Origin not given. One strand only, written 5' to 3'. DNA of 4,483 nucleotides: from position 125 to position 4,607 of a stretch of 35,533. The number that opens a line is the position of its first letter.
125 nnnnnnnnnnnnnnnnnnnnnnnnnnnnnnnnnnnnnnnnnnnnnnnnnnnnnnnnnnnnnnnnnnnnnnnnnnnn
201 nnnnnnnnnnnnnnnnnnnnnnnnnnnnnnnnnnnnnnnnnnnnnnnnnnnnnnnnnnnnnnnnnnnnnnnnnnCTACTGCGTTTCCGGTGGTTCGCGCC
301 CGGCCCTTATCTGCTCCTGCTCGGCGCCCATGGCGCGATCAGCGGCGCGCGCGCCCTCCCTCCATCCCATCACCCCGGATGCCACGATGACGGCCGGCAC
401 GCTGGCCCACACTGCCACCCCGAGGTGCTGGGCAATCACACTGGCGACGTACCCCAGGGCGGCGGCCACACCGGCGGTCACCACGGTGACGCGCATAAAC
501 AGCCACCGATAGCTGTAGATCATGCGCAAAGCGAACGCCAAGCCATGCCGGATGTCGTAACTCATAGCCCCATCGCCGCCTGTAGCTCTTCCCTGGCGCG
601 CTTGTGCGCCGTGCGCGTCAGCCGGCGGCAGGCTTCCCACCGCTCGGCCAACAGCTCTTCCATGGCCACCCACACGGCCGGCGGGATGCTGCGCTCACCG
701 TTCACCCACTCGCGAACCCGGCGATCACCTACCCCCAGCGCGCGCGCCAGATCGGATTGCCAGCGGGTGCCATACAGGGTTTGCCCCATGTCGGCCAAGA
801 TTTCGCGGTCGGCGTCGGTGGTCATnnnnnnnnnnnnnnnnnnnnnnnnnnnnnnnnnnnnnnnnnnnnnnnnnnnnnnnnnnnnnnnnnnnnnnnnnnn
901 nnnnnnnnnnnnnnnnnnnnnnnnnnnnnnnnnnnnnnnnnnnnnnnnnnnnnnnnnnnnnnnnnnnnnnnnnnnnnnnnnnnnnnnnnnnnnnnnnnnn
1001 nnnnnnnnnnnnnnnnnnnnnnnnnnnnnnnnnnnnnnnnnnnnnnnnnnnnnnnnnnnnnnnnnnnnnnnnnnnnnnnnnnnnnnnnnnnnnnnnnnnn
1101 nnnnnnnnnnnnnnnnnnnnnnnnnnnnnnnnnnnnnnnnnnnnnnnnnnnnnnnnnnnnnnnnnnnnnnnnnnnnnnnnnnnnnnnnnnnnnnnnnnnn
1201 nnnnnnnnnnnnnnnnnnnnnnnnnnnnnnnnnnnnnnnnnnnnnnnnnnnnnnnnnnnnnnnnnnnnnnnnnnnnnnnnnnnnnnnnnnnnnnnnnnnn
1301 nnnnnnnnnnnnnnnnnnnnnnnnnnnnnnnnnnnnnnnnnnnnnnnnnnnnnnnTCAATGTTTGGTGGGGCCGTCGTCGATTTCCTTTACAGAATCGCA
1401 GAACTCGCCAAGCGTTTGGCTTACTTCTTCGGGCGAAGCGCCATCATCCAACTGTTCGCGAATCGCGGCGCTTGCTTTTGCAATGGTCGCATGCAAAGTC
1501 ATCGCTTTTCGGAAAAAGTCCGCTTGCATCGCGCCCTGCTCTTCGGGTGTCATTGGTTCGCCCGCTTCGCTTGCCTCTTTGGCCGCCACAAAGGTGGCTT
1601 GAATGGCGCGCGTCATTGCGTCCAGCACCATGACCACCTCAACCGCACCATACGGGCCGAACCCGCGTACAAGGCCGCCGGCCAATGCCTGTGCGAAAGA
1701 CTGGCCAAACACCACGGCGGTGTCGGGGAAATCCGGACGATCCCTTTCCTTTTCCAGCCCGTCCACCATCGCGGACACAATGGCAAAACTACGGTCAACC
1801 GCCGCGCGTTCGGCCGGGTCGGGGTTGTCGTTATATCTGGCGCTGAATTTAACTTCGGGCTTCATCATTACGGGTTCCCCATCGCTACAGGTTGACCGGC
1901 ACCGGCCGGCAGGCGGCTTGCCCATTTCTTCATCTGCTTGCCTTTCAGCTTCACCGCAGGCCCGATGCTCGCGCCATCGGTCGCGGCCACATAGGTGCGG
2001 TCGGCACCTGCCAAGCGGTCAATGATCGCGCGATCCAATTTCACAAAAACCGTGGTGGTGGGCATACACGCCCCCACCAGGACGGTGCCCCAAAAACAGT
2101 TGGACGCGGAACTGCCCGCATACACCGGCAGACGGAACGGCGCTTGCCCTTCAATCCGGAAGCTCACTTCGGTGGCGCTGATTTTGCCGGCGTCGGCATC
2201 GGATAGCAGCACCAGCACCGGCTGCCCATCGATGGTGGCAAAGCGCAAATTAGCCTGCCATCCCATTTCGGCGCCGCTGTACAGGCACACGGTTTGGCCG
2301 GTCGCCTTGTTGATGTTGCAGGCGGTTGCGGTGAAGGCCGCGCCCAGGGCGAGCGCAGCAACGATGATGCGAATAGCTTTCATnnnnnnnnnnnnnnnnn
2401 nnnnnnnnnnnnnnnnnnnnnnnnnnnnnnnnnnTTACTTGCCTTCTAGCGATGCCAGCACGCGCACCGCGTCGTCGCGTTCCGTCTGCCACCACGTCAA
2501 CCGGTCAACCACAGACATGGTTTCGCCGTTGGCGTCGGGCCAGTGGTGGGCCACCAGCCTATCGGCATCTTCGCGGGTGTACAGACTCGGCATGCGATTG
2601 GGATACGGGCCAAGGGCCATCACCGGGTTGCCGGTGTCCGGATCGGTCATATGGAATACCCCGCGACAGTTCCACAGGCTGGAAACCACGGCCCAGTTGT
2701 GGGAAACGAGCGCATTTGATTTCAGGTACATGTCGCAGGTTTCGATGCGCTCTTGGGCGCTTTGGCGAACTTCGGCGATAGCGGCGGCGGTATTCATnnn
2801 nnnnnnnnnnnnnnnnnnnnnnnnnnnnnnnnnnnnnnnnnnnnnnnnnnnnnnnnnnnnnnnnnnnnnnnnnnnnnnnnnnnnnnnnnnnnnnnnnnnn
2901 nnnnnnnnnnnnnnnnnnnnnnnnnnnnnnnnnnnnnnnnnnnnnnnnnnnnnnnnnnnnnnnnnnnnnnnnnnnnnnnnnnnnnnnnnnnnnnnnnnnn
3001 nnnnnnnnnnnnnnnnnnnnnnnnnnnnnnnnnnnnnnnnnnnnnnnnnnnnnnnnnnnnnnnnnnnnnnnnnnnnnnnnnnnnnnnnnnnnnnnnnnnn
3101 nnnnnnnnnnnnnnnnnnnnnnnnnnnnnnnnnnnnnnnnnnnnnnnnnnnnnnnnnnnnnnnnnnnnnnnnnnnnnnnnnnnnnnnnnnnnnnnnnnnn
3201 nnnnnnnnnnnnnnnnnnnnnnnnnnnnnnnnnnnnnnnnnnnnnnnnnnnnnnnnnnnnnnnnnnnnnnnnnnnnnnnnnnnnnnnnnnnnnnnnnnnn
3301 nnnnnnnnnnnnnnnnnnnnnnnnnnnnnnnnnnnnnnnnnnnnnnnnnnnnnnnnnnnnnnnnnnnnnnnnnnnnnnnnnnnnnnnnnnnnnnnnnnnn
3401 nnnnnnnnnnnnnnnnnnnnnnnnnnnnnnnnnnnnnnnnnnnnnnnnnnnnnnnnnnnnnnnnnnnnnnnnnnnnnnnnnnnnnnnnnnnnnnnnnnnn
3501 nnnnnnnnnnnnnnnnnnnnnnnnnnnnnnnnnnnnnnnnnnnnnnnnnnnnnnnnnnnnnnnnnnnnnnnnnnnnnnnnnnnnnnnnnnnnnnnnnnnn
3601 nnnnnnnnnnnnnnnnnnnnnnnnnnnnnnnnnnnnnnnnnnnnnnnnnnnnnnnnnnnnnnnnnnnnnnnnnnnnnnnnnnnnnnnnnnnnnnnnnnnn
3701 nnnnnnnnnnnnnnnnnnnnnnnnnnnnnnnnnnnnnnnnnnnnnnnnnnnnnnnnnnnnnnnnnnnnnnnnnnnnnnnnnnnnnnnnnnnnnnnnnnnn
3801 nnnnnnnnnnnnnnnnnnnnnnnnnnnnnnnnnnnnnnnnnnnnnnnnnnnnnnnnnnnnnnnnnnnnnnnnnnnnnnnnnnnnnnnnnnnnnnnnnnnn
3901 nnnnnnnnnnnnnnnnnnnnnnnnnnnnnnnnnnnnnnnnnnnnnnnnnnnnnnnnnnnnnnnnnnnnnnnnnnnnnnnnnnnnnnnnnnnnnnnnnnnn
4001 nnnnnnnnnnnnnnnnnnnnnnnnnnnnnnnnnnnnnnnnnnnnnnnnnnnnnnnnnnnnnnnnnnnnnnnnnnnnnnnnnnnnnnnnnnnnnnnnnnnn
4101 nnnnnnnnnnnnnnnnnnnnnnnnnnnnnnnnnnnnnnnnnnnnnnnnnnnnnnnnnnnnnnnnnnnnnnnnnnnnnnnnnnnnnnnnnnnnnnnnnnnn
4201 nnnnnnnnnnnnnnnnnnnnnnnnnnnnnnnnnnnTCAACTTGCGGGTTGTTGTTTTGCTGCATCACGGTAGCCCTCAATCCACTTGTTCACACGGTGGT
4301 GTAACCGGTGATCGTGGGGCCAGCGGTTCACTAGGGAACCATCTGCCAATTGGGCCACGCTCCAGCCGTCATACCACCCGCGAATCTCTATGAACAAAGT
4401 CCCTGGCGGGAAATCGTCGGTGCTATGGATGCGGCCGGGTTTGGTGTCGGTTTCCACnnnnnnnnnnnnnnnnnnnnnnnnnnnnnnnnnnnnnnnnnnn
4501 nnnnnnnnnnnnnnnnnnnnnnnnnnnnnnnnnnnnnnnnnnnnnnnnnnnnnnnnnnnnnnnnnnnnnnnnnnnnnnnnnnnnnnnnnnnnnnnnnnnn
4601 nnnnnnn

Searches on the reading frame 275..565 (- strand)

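Call 60: search_protein_families(library=phrogs, proteins=[window:275-565:-], max_evalue=0.01)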
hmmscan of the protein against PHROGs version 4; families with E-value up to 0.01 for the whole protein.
window:275-565:- (96 aa): 1 family
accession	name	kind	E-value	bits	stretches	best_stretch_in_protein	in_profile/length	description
phrog_32569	-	unknown function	0.00062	19.7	1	15-90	129-200/519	-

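Call 84: search_protein_families(library=pfam, proteins=[window:275-565:-], max_evalue=1)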
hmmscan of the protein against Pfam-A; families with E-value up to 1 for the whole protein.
window:275-565:- (96 aa): 0 families

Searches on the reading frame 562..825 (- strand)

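Call 60: search_protein_families(library=phrogs, proteins=[window:562-825:-], max_evalue=0.01)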
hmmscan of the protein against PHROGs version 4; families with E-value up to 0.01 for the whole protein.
window:562-825:- (87 aa): 5 families
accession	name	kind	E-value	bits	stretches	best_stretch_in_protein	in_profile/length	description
phrog_12690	-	unknown function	1.2e-17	65.3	1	10-65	107-162/174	-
phrog_3626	-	unknown function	3.6e-15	56.9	1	8-62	13-67/82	-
phrog_12501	-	DNA, RNA and nucleotide metabolism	0.0016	19.5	1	7-61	40-95/138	HTH DNA binding protein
phrog_33932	-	unknown function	0.0044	17.7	1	9-56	99-150/168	-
phrog_2967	-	transcription regulation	0.0077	16.8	1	23-50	26-53/225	transcriptional regulator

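Call 84: search_protein_families(library=pfam, proteins=[window:562-825:-], max_evalue=1)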
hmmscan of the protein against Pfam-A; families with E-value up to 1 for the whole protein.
window:562-825:- (87 aa): 3 families
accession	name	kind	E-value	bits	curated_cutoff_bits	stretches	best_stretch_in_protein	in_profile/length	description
PF15943.11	YdaS_toxin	-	5.5e-07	29.7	30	1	23-60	11-48/65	Bacterial toxin YdaS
PF01381.28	HTH_3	-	4.8e-06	26.9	23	1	23-59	12-48/55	Helix-turn-helix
PF13560.12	HTH_31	-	0.0081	16.9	27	1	23-59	17-54/64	Helix-turn-helix domain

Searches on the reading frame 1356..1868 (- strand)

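Call 60: search_protein_families(library=phrogs, proteins=[window:1356-1868:-], max_evalue=0.01)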
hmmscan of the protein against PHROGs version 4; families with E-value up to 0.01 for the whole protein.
window:1356-1868:- (170 aa): 1 family
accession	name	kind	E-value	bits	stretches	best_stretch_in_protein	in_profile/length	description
phrog_101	-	transcription regulation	0.0096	16.6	0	81-155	82-143/203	CII-like transcriptional activator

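Call 84: search_protein_families(library=pfam, proteins=[window:1356-1868:-], max_evalue=1)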
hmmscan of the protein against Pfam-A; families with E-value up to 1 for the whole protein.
window:1356-1868:- (170 aa): 0 families

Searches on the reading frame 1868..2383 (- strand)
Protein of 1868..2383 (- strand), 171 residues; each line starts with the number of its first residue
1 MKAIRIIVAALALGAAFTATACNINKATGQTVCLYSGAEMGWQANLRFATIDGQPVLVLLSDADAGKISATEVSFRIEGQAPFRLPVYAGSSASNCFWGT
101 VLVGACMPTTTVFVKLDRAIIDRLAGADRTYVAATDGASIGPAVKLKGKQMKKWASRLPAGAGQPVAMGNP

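Call 34: find_related_loci(query=A4, collection=viral_contigs, flank=10000)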
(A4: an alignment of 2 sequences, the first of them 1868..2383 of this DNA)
Query A4 (171 aa) in viral_contigs; peptide patterns used: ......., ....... (x = any residue, [..] = any of these).
157 stretches matched a pattern; 1 encode a relative of the query (tblastn E <= 1e-3); 1 distinct loci.
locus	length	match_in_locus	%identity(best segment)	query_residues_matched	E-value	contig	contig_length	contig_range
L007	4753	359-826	63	6-160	2e-65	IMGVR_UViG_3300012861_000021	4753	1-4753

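Call 60: search_protein_families(library=phrogs, proteins=[window:1868-2383:-], max_evalue=0.01)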
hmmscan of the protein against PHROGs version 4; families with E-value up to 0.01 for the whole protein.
window:1868-2383:- (171 aa): 0 families

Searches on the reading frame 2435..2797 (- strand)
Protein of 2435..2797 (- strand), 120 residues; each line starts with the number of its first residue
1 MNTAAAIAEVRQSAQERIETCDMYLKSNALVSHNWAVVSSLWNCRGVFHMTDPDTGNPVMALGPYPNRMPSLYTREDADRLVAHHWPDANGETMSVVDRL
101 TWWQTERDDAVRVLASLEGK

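Call 10: search_protein_families(library=pfam, proteins=[window:2435-2797:-], max_evalue=0.01)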
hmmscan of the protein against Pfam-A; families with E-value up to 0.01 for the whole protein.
window:2435-2797:- (120 aa): 0 families

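Call 11: search_protein_families(library=phrogs, proteins=[window:2435-2797:-], max_evalue=0.001)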
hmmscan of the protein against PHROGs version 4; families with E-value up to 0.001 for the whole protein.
window:2435-2797:- (120 aa): 0 families
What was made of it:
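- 2435..2797 (-): 120-aa acidic protein of unknown function, the 'moron' and first gene after P_B. No Pfam or PHROG family (calls 10, 11).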

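Call 17: find_homologous_proteins(query=window:2435-2797:-)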
Query window:2435-2797:- (120 aa): 2 proteins with E <= 0.001 among 14 candidates.
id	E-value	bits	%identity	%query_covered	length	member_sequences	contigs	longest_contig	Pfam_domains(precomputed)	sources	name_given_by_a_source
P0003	4.9e-77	274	100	100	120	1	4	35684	-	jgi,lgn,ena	-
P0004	1.9e-37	146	65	86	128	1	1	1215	-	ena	-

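Call 19: find_encoding_contigs(protein=P0004, flank=5000)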
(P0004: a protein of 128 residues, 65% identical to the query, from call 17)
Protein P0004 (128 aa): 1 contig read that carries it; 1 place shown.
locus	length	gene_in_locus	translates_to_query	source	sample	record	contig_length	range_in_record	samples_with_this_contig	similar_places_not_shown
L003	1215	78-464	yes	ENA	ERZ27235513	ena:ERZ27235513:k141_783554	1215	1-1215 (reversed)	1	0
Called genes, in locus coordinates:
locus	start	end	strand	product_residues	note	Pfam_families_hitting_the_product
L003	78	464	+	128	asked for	-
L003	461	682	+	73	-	-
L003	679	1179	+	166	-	-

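Call 35: find_related_loci(query=A3, collection=viral_contigs, flank=10000)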
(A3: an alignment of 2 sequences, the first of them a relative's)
Query A3 (120 aa) in viral_contigs; peptide patterns used: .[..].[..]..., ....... (x = any residue, [..] = any of these).
24 stretches matched a pattern, but none encodes a relative of the query by tblastn (E <= 1e-3).
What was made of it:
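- Tried and rejected: Relatives of the 120-aa protein in viral contigs: none (call 35).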

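Call 78: predict_structure(alignment_id=A3)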
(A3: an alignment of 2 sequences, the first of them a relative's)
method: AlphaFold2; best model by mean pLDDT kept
length: 120 residues; sequences in the alignment: 2
mean_pLDDT: 70.3   pTM: 0.64
mean pLDDT of the five models: 70.3, 65.8, 61.6, 57.1, 53.8
residues with pLDDT >= 90: 9; 70-90: 52; 50-70: 52; < 50: 7
segments of 3 or more residues with pLDDT < 50: 30-35
pLDDT, mean of each block of 10 residues (from residue 1): 84 89 73 52 64 76 60 54 60 65 84 86
secondary structure, 60 per line:
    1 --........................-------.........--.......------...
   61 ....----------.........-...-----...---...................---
elements in order: H3-26 H34-42 E45-51 E58-64 H75-83 E85-87 E93-95 H99-117

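Call 82: fold_search(model_id=the predicted structure, library=pdb)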
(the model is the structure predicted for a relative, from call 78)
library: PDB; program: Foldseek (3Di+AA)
matches with E <= 10: 144; with E <= 0.001: 0
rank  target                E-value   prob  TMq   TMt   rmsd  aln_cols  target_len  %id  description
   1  7cg0_i                1.6e-01  0.12  0.18  0.18  13.3       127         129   13  Cryo-EM structure of the flagellar proximal rod with FliF peptides from Salmonella (released 2021-04-28)
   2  7cg0_p                1.9e-01  0.13  0.20  0.19  13.2       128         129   15  Cryo-EM structure of the flagellar proximal rod with FliF peptides from Salmonella (released 2021-04-28)
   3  7cg0_g                2.0e-01  0.13  0.19  0.18  13.1       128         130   15  Cryo-EM structure of the flagellar proximal rod with FliF peptides from Salmonella (released 2021-04-28)
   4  7cg0_j                2.6e-01  0.12  0.20  0.19  13.0       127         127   15  Cryo-EM structure of the flagellar proximal rod with FliF peptides from Salmonella (released 2021-04-28)
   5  7cg0_f                3.3e-01  0.12  0.20  0.19  13.2       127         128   12  Cryo-EM structure of the flagellar proximal rod with FliF peptides from Salmonella (released 2021-04-28)
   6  7cg0_h                4.0e-01  0.09  0.19  0.18  12.9       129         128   14  Cryo-EM structure of the flagellar proximal rod with FliF peptides from Salmonella (released 2021-04-28)
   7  8wlh_Z                4.5e-01  0.08  0.20  0.19  12.9       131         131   15  Cryo-EM structure of the proximal rod-export apparatus and FlgF within the motor-hook complex in the CCW state (released 2024-09-04)
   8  7bin_W                1.2e+00  0.05  0.19  0.18  12.9       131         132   14  Salmonella export gate and rod refined in focussed C1 map (released 2021-05-05)
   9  8rd8_GS               1.4e+00  0.03  0.16  0.14  18.1       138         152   13  Cryo-EM structure of P. urativorans 70S ribosome in complex with hibernation factors Balon and RaiA (structure 1). (released 2024-02-21)
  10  6qum_G                1.6e+00  0.08  0.27  0.20   9.4       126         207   11  Thermus thermophilus V/A-type ATPase/synthase, rotational state 1 (released 2019-08-28)
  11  4rnd_C                1.7e+00  0.20  0.33  0.24  13.2       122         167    7  Crystal Structure of the subunit DF-assembly of the eukaryotic V-ATPase. (released 2014-12-10)
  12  8cf8_G                1.8e+00  0.03  0.17  0.14  17.1       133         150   11  Eravacycline bound to the 30S head (released 2023-08-02)
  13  7bin_V                2.0e+00  0.03  0.19  0.18  12.8       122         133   15  Salmonella export gate and rod refined in focussed C1 map (released 2021-05-05)
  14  8z5s_g                2.3e+00  0.08  0.27  0.25  12.7       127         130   11  Cryo-EM structure of the proximal rod-export apparatus of the polar flagellar motor (released 2025-10-22)
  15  8whx_h                2.3e+00  0.03  0.17  0.14  16.8       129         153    7  Cryo- EM structure of Mycobacterium smegmatis 70S ribosome and RafH. (released 2024-02-28)
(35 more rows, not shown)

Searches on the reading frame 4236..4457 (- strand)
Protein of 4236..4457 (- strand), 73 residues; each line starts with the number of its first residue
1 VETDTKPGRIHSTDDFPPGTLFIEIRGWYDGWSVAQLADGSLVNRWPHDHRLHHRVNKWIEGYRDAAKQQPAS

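Call 59: search_protein_families(library=phrogs, proteins=[window:4236-4457:-], max_evalue=0.01)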
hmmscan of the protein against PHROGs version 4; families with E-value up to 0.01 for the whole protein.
window:4236-4457:- (73 aa): 1 family
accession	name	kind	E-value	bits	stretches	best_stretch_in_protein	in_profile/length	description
phrog_11360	-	unknown function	5.5e-08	33.8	1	22-69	12-61/72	-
